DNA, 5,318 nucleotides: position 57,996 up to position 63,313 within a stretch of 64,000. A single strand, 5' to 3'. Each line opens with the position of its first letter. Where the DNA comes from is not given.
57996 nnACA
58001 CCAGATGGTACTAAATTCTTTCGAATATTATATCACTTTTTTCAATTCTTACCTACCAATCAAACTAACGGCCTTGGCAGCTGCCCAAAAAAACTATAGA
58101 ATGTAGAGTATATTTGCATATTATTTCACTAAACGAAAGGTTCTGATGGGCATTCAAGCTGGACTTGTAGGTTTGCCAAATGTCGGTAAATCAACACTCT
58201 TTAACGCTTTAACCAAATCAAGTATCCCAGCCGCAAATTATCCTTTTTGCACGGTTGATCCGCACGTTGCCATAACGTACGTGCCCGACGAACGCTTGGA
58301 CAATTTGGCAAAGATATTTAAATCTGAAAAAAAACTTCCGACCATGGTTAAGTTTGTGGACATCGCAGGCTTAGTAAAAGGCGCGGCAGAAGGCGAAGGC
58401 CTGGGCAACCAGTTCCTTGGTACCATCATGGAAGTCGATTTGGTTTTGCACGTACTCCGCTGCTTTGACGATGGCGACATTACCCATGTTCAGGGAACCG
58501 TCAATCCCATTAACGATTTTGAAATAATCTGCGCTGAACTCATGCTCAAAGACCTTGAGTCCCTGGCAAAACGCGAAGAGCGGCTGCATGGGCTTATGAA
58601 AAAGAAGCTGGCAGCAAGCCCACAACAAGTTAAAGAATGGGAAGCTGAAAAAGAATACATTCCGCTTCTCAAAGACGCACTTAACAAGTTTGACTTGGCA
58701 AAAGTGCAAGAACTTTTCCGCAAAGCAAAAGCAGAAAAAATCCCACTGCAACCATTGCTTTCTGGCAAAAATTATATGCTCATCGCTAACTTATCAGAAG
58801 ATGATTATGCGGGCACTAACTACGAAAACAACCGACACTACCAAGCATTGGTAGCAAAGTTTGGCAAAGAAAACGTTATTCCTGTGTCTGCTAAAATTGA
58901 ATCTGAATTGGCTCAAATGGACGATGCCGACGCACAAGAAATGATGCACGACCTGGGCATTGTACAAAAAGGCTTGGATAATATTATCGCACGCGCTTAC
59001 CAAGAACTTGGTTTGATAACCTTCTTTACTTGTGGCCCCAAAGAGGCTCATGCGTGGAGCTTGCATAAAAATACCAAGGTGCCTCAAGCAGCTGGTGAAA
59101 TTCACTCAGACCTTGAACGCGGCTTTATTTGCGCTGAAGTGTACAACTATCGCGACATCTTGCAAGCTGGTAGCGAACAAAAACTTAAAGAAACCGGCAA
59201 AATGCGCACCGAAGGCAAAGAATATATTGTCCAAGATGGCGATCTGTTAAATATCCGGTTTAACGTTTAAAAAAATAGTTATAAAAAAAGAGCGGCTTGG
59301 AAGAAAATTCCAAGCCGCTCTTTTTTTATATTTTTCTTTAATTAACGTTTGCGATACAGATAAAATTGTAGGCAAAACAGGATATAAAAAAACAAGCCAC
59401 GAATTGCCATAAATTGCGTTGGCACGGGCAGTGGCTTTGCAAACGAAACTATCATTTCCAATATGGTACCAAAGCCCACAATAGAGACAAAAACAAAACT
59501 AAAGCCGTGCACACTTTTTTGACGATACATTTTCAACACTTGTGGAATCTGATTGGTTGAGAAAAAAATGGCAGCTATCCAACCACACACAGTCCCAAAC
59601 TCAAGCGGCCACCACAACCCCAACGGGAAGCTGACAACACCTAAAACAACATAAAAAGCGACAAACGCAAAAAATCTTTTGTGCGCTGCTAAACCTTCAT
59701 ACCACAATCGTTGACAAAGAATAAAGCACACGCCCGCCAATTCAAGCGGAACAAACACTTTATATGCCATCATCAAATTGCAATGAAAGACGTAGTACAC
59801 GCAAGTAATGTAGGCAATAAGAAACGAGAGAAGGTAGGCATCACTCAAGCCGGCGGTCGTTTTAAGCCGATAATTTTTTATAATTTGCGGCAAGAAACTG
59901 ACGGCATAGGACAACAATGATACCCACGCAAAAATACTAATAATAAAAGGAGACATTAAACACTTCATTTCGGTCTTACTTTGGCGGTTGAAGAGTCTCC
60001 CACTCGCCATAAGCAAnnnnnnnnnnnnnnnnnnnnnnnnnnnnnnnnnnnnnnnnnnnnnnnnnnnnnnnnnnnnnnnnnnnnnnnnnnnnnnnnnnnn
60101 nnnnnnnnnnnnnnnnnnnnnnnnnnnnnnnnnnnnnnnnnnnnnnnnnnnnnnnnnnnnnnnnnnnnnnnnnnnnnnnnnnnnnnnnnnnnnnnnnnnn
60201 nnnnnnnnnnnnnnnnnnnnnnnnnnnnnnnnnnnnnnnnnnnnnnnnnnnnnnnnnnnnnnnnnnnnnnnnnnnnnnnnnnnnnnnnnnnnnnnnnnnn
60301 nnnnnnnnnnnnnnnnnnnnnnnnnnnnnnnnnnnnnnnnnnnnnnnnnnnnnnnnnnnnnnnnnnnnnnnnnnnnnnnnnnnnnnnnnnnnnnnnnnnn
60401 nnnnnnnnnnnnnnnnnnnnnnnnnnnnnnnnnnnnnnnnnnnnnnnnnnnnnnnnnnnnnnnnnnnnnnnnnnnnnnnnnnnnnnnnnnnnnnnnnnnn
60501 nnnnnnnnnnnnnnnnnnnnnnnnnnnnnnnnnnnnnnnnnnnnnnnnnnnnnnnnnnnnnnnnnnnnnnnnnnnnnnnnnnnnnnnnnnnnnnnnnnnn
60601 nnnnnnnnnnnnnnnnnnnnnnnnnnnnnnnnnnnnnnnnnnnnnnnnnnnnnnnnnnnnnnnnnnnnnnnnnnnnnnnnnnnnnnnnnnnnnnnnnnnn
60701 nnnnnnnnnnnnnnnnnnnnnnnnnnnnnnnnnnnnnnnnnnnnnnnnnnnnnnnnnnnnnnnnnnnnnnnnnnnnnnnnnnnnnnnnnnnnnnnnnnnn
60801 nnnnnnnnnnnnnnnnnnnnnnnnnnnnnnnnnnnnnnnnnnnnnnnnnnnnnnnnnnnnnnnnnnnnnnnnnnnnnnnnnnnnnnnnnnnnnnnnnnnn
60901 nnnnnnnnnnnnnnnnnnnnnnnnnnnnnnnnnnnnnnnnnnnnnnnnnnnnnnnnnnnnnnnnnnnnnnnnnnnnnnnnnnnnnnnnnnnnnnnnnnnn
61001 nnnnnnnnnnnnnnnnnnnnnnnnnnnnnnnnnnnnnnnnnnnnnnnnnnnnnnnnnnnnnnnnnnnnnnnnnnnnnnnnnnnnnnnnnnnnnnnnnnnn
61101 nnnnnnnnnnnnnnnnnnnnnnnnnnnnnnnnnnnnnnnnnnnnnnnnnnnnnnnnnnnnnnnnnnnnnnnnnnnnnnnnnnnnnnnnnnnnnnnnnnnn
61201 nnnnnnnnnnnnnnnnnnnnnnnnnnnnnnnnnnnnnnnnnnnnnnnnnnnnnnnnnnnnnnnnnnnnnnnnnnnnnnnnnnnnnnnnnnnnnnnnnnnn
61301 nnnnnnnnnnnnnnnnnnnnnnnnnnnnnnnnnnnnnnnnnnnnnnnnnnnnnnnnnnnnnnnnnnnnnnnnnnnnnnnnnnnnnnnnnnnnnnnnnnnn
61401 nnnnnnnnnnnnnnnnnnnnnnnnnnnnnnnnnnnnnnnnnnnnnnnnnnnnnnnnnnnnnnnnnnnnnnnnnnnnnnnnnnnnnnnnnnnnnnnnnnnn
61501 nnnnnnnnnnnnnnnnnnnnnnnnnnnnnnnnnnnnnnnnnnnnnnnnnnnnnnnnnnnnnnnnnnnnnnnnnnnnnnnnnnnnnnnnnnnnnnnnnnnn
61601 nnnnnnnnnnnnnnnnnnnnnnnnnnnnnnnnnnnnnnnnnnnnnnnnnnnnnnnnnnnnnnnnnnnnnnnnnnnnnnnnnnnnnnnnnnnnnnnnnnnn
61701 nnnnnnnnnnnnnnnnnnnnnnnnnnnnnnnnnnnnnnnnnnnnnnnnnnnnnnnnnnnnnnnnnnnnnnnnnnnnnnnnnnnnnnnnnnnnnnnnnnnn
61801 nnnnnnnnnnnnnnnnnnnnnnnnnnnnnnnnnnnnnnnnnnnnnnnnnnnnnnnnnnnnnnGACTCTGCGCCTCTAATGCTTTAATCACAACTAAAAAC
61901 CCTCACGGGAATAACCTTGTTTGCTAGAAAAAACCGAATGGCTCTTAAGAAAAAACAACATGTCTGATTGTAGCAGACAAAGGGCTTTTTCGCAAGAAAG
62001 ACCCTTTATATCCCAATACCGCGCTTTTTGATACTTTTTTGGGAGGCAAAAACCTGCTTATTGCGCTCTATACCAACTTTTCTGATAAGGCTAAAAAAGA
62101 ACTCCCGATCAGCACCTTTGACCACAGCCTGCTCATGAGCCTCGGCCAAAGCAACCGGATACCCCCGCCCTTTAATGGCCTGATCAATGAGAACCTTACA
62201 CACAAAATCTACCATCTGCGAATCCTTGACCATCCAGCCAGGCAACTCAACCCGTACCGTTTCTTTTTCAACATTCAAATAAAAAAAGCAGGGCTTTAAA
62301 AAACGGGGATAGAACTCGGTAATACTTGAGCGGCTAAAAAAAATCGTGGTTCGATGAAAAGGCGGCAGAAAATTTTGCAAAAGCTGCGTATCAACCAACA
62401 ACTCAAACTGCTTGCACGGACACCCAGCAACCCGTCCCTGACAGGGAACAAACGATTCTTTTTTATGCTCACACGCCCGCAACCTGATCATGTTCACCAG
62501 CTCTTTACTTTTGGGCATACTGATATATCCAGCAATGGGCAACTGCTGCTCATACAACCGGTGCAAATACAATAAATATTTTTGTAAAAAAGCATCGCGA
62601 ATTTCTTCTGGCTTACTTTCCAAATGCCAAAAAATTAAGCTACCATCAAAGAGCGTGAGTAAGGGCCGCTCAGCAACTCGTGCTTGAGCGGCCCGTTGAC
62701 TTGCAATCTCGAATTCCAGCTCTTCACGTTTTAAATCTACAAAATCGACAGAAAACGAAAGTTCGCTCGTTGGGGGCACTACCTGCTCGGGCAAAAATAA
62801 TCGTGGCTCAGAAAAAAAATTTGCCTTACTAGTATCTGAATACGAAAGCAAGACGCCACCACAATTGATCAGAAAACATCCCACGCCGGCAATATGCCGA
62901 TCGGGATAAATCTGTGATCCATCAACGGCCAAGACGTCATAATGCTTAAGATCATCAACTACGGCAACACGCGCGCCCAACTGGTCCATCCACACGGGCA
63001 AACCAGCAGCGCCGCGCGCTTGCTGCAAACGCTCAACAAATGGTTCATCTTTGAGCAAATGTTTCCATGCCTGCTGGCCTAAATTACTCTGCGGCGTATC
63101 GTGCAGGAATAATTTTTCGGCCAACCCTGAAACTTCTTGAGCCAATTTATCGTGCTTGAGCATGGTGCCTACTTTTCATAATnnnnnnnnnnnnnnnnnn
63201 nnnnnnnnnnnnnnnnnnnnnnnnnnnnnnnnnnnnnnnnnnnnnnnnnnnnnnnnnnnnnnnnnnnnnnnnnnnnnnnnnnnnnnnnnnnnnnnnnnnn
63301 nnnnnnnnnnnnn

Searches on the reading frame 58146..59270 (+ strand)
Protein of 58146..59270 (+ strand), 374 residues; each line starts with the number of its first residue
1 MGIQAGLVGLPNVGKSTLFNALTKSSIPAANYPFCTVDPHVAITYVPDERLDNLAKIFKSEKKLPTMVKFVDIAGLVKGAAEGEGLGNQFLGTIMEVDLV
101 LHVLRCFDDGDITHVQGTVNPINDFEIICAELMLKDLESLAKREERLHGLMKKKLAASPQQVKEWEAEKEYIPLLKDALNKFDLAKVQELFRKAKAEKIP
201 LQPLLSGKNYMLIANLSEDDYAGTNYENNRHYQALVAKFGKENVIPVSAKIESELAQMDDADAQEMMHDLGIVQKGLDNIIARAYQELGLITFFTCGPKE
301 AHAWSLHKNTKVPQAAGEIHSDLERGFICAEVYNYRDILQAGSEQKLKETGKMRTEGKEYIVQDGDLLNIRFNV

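Call 90: search_protein_families(library=pfam, proteins=[window:58146-59270:+], max_evalue=0.0001)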
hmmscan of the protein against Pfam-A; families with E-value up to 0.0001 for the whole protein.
window:58146-59270:+ (374 aa): 3 families
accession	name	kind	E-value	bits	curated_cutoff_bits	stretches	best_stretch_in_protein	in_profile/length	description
PF06071.19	YchF-GTPase_C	-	4.6e-37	126.4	27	1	290-373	1-84/84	Protein of unknown function (DUF933)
PF01926.29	MMR_HSR1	-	4.9e-20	72.2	21.9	1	5-117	2-94/113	50S ribosome-binding GTPase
PF02421.24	FeoB_N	-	3.1e-08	33.7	27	1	5-44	3-42/156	Ferrous iron transport protein B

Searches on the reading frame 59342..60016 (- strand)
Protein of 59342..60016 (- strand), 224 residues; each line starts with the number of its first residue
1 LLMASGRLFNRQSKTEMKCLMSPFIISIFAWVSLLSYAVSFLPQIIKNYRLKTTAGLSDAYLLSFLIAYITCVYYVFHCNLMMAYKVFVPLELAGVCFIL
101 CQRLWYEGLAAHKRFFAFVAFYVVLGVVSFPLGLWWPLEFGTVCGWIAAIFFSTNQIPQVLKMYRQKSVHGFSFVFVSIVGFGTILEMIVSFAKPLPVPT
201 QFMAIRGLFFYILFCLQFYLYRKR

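Call 90: search_protein_families(library=pfam, proteins=[window:59342-60016:-], max_evalue=0.0001)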
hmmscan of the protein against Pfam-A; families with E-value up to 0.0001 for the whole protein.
window:59342-60016:- (224 aa): 1 family
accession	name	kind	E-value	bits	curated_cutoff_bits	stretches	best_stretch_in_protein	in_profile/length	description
PF04193.19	PQ-loop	-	4.5e-22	78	22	2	25-77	1-53/61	PQ loop repeat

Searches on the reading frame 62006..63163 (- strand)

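Call 81: search_protein_families(library=pfam, proteins=[window:62006-63163:-], max_evalue=0.00001)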
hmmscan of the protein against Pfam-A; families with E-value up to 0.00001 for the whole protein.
window:62006-63163:- (385 aa): 1 family
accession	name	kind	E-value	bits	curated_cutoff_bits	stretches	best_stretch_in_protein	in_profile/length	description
PF09376.16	NurA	-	4.5e-25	89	21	1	76-348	2-254/254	NurA domain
